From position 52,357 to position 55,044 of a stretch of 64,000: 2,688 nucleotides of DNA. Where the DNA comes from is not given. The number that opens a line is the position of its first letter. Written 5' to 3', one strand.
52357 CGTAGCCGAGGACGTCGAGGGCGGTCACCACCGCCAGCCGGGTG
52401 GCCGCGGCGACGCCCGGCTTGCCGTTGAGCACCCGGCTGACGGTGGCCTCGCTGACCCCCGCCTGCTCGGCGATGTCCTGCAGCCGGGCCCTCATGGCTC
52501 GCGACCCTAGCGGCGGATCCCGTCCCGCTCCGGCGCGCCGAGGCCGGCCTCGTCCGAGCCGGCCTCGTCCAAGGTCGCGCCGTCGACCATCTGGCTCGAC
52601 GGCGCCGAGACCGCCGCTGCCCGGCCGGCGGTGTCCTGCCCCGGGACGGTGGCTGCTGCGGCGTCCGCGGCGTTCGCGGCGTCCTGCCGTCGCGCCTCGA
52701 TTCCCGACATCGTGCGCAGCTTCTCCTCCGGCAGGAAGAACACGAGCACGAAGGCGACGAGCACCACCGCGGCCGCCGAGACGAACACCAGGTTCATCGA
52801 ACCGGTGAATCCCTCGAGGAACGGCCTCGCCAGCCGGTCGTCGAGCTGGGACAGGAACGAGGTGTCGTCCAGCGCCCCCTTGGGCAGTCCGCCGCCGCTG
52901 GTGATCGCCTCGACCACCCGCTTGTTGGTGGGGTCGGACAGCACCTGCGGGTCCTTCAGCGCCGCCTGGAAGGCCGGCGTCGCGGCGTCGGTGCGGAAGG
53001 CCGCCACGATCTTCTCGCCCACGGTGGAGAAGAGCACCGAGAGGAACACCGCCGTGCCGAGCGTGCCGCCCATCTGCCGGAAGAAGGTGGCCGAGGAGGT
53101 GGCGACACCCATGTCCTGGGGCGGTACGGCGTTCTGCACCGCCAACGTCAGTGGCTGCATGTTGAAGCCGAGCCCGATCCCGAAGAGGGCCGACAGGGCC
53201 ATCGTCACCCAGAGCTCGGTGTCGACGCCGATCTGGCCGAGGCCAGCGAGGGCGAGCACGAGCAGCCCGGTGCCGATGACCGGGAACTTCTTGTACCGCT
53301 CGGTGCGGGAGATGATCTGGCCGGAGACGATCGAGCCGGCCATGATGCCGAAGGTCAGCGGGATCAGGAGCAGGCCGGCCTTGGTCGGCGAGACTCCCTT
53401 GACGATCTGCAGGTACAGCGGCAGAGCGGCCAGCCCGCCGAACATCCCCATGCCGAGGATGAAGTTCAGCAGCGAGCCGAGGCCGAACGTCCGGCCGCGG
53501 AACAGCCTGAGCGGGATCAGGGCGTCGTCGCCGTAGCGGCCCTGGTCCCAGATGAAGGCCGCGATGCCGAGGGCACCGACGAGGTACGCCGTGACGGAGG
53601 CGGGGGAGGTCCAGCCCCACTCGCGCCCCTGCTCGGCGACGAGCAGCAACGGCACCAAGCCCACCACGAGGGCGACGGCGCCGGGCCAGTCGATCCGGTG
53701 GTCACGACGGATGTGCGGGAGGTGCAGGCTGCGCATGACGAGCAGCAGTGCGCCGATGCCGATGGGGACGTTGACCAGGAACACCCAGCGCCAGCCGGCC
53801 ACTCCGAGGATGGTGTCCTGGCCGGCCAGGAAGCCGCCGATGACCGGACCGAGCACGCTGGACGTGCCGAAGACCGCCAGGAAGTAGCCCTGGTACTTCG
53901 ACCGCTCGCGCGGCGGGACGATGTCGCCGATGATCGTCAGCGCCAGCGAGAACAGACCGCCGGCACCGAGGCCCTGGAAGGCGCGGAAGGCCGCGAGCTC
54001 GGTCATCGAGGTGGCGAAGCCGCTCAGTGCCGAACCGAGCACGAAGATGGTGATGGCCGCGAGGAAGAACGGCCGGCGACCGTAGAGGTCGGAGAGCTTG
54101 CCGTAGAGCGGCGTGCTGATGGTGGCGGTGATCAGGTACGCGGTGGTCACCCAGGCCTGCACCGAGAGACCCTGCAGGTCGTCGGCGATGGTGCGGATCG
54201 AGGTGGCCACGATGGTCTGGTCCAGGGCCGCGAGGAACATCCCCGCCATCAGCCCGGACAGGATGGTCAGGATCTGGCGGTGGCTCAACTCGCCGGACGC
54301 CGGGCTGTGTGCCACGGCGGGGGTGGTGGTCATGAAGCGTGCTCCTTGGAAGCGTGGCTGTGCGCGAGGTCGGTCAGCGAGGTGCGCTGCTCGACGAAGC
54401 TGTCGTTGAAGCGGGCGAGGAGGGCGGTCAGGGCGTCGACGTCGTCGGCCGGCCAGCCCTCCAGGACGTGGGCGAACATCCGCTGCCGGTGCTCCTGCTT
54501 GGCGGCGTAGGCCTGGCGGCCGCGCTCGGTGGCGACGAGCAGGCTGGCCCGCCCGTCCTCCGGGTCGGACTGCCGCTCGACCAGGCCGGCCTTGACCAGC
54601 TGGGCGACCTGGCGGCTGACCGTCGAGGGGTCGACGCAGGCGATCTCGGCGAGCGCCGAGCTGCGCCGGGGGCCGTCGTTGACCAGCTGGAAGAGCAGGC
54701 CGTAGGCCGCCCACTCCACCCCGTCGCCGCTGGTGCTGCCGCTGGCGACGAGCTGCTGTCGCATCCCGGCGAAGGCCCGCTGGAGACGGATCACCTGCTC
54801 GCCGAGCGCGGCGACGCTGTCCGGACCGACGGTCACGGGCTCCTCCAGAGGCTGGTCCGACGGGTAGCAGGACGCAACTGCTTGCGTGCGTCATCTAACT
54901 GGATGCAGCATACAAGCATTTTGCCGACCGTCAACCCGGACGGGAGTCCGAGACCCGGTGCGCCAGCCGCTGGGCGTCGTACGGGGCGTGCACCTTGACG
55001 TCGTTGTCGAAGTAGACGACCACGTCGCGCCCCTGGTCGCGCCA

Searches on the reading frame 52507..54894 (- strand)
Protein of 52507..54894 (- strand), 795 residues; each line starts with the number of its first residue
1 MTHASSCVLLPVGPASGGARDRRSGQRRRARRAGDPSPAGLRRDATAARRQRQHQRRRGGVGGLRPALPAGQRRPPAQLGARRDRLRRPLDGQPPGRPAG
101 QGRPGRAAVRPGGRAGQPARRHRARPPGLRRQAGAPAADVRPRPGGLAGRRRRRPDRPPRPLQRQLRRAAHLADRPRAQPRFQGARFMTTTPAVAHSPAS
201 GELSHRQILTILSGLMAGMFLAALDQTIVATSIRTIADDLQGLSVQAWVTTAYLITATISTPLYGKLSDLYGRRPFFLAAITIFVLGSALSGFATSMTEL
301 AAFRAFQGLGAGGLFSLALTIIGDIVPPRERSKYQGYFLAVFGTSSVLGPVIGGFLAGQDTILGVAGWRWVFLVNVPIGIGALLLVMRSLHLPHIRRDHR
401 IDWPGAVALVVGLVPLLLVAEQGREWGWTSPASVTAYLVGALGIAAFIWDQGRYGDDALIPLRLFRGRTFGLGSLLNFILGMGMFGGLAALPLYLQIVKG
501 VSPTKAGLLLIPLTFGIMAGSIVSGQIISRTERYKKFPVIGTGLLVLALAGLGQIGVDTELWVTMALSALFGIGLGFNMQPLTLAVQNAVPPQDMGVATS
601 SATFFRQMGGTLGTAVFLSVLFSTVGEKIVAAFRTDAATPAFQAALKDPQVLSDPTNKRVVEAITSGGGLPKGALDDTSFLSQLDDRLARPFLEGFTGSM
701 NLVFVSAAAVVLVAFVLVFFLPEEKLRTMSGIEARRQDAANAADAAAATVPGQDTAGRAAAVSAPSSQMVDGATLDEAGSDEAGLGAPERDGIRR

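Call 26: search_protein_families(library=pfam, proteins=[window:52507-54894:-], max_evalue=0.00001)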
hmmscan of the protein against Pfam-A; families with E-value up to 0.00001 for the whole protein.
window:52507-54894:- (795 aa): 4 families
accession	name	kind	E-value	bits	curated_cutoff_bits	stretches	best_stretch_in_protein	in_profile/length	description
PF07690.21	MFS_1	-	5.4e-54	183.9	33.4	1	215-614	1-347/347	Major Facilitator Superfamily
PF00083.30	Sugar_tr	-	4.8e-13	49.2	22.3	1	244-386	46-188/452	Sugar (and other) transporter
PF06609.19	TRI12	-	1.8e-11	43.7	23.2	1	229-629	63-473/599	Fungal trichothecene efflux pump (TRI12)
PF12832.13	MFS_1_like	-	2.8e-06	27.1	25.2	0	266-357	269-362/373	MFS_1 like family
